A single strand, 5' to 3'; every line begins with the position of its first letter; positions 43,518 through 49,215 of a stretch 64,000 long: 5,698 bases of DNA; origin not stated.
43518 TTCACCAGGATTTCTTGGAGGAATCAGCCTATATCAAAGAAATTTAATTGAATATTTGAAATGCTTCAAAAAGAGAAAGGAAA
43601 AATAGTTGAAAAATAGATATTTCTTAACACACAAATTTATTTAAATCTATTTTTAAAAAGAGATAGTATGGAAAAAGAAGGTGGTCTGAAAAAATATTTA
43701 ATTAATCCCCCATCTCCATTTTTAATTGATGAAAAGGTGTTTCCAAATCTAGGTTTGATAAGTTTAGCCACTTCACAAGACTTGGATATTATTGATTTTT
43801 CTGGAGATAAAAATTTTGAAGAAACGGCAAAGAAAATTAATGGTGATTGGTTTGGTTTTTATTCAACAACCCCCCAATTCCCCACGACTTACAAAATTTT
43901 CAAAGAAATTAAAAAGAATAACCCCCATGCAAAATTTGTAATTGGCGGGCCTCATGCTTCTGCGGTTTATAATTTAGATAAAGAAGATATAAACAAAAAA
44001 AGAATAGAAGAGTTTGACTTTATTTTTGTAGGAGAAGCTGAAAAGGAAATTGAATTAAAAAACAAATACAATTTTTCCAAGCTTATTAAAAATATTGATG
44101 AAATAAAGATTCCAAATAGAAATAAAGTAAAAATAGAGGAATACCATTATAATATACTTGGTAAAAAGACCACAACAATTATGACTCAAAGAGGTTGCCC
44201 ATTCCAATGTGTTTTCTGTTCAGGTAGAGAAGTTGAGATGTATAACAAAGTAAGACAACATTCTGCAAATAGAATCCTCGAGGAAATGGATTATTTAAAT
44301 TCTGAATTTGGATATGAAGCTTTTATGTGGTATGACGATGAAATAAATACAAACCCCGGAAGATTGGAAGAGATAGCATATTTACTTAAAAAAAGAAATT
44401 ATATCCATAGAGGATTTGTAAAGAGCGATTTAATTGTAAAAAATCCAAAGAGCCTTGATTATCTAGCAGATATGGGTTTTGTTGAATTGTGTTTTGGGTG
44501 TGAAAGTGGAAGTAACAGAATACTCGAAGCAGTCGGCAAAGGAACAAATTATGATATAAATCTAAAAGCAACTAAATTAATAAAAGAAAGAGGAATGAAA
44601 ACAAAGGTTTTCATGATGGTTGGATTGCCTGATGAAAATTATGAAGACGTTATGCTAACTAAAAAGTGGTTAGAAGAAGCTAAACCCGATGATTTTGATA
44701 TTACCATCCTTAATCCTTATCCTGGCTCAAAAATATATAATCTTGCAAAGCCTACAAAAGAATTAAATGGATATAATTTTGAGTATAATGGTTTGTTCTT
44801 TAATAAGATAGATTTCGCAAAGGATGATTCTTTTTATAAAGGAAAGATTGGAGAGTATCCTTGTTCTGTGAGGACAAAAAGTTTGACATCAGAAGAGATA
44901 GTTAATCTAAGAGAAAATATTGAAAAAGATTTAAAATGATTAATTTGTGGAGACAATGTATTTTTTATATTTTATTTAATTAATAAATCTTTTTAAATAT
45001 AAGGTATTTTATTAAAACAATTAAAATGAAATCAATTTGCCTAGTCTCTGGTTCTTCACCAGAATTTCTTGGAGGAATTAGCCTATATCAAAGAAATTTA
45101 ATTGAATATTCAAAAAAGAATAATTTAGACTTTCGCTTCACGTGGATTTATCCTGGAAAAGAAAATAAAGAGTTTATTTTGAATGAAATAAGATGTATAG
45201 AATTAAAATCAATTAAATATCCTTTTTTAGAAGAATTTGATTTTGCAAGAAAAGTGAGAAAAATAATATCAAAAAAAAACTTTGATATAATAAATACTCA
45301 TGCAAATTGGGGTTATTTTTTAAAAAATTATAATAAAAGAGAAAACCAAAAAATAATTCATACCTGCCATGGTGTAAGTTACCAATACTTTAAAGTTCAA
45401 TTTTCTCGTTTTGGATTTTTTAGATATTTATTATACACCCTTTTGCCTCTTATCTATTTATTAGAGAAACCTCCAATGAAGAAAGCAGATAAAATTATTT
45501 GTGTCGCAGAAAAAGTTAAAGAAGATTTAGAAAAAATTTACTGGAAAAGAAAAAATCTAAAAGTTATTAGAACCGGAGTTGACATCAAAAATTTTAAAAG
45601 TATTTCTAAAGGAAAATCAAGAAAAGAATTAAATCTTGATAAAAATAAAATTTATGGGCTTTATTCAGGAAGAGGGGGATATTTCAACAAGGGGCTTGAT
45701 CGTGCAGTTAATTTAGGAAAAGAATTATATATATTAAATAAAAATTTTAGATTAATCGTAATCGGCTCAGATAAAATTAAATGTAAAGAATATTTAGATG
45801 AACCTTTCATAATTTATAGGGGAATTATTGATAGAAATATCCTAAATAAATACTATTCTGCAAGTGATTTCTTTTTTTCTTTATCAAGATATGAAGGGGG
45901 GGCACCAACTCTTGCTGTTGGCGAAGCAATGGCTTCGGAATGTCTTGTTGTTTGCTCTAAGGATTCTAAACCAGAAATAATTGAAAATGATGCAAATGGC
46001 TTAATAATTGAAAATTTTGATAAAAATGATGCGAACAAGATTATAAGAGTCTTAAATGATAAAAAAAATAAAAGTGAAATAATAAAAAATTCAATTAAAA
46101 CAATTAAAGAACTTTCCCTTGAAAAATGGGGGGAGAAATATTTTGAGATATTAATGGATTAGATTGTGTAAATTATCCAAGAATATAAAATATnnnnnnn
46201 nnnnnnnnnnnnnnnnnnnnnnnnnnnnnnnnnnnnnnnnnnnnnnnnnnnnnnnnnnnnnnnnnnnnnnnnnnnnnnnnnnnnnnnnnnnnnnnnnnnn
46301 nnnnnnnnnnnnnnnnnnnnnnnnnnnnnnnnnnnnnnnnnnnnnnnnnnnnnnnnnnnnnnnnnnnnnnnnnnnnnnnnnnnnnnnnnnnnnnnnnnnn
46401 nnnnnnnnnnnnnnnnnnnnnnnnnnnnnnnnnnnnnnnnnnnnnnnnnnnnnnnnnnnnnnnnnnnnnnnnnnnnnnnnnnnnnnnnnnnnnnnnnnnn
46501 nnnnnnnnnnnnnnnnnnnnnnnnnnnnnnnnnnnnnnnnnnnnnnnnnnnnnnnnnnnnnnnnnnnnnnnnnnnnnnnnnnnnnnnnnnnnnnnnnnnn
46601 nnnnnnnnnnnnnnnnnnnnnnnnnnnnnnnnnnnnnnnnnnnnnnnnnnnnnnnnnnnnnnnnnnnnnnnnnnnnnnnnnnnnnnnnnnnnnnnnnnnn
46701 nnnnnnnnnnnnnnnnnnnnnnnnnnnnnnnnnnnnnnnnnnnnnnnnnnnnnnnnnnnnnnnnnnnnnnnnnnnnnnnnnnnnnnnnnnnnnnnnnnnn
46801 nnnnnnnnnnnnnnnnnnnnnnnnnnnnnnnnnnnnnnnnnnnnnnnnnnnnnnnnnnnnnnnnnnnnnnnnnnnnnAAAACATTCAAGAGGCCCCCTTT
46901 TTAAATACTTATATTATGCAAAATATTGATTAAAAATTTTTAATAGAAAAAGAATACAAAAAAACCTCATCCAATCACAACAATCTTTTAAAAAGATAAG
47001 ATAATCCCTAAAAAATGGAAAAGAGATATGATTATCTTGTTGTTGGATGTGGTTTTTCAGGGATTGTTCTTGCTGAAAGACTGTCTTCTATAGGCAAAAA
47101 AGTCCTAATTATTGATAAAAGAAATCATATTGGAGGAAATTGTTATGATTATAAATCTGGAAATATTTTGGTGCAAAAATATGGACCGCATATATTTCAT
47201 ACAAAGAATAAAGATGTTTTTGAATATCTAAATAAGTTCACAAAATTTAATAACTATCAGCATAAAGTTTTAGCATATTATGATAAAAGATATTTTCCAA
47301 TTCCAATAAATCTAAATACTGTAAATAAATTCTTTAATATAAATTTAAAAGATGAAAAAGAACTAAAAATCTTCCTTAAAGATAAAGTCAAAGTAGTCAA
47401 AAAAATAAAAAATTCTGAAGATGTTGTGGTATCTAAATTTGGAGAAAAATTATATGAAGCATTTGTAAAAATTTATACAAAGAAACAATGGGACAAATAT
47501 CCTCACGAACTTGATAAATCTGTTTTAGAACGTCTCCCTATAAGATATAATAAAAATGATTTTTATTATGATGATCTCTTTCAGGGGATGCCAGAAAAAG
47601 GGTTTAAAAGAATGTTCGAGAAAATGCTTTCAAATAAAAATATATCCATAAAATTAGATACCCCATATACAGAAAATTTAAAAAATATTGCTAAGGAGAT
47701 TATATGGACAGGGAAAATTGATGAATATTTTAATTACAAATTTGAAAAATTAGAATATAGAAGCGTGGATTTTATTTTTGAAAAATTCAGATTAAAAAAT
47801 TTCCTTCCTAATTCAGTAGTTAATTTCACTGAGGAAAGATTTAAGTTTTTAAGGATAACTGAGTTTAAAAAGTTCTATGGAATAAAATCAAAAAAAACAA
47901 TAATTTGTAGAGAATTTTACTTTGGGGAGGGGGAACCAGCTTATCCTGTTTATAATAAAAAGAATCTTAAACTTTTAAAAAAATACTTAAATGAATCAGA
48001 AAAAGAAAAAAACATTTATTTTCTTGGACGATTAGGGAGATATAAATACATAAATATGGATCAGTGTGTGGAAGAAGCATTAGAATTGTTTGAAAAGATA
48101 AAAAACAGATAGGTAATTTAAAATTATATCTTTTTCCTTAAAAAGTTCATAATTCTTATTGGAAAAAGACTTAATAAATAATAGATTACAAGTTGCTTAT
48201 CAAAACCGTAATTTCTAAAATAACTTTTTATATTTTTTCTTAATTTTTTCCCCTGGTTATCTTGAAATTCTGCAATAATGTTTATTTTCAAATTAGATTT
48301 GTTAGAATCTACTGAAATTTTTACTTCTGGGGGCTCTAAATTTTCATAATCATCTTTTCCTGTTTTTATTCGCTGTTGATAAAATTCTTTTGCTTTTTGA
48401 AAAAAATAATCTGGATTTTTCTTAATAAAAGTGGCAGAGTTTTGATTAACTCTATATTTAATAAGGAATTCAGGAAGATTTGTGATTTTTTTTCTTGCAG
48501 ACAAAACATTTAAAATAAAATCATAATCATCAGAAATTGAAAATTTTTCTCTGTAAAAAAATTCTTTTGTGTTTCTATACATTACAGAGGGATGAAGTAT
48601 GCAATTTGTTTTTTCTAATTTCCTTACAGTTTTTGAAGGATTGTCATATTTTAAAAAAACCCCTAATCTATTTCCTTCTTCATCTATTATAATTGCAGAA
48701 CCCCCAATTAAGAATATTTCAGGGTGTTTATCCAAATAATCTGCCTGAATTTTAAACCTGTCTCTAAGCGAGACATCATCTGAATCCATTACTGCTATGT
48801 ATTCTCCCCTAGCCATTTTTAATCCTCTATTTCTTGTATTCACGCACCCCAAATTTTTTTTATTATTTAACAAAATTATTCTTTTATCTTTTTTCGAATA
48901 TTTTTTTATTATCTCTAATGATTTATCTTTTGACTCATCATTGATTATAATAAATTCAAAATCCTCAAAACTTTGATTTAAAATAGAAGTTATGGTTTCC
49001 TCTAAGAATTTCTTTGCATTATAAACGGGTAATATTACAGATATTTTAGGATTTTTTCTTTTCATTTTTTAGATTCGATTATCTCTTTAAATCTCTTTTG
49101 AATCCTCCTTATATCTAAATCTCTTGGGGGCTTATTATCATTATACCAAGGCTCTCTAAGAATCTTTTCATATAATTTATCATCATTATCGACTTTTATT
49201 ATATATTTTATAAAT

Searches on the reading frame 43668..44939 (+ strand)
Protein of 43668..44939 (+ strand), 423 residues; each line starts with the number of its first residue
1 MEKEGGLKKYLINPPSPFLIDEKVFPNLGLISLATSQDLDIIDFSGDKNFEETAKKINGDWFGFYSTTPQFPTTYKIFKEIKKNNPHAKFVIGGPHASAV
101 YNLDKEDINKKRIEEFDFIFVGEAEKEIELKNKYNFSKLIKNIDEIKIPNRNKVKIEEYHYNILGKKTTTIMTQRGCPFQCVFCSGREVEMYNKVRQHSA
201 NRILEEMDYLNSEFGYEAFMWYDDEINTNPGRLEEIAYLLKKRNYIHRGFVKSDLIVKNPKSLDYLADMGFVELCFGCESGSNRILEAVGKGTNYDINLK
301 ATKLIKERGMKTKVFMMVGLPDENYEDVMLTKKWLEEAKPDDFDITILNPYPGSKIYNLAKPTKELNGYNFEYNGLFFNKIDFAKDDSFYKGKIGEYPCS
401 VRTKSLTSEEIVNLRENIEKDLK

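Call 85: search_protein_families(library=pfam, max_evalue=0.0001, proteins=[window:43668-44939:+])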
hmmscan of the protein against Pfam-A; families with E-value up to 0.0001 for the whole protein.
window:43668-44939:+ (423 aa): 2 families
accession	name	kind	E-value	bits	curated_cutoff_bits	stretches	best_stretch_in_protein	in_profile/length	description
PF04055.27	Radical_SAM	-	3.7e-25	89.5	29.5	1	173-334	3-165/166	Radical SAM superfamily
PF02310.24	B12-binding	-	5.5e-09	36.3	32.1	1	40-127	32-116/121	B12 binding domain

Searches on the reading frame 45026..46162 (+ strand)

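Call 85: search_protein_families(library=pfam, max_evalue=0.0001, proteins=[window:45026-46162:+])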
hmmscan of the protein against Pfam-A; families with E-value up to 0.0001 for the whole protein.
window:45026-46162:+ (378 aa): 4 families
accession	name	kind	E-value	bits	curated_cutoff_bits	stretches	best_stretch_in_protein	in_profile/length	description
PF13439.12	Glyco_transf_4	-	6.7e-17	62.5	28.5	1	16-188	2-169/170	Glycosyltransferase Family 4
PF00534.26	Glycos_transf_1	-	2.2e-15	57.1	26.4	1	196-358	3-171/172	Glycosyl transferases group 1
PF13692.12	Glyco_trans_1_4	-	1.9e-12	48.1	27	1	213-345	6-142/142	Glycosyl transferases group 1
PF13477.12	Glyco_trans_4_2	-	5e-06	27.2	23.4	1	41-158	32-136/139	Glycosyl transferase 4-like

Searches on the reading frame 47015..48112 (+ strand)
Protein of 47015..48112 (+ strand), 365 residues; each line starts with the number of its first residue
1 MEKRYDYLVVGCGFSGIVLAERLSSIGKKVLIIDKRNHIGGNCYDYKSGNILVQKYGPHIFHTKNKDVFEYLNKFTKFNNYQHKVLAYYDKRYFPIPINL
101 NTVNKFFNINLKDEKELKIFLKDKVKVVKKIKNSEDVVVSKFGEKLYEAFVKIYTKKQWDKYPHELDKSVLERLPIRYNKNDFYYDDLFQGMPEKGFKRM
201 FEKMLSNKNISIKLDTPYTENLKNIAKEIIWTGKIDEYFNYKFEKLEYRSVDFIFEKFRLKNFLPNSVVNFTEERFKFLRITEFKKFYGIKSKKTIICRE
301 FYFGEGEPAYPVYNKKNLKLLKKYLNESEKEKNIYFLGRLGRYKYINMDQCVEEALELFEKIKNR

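Call 85: search_protein_families(library=pfam, max_evalue=0.0001, proteins=[window:47015-48112:+])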
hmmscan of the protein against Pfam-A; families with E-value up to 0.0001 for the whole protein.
window:47015-48112:+ (365 aa): 6 families
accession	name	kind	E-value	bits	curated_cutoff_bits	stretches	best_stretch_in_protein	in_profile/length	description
PF03275.19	GLF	-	9e-64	215.3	26.3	1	149-345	1-203/203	UDP-galactopyranose mutase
PF13450.12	NAD_binding_8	-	2.8e-18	66.4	21.9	1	9-75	1-68/68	NAD(P)-binding Rossmann-like domain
PF01593.30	Amino_oxidase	-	6.6e-10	39.3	19.8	1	14-136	1-116/443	Flavin containing amine oxidoreductase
PF00996.24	GDI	-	2.4e-05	23.5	23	1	1-44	1-44/436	GDP dissociation inhibitor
PF00070.33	Pyr_redox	-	3.9e-05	24.5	22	0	8-53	3-47/82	Pyridine nucleotide-disulphide oxidoreductase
PF12831.13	FAD_oxidored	-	4.5e-05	23.4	27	0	6-149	1-137/416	FAD dependent oxidoreductase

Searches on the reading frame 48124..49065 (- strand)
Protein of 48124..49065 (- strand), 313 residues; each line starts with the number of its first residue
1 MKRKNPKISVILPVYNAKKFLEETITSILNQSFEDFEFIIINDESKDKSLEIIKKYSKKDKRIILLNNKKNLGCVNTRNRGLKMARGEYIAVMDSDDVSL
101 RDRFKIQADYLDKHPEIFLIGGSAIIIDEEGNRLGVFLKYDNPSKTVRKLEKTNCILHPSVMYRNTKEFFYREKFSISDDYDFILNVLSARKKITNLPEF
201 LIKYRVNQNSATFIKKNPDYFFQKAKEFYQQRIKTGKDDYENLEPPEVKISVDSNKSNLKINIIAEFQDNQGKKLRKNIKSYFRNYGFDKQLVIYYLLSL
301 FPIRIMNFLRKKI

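Call 85: search_protein_families(library=pfam, max_evalue=0.0001, proteins=[window:48124-49065:-])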
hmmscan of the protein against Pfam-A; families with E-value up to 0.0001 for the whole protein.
window:48124-49065:- (313 aa): 3 families
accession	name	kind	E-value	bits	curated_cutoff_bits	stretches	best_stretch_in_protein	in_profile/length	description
PF00535.33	Glycos_transf_2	-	5.8e-37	127.7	23.3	1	9-156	1-152/168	Glycosyl transferase family 2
PF10111.15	Glyco_tranf_2_2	-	4.7e-14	53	27.3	1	9-109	1-104/276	Glycosyltransferase like family 2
PF13641.12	Glyco_tranf_2_3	-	8.7e-14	52.5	27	1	6-124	1-123/230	Glycosyltransferase like family 2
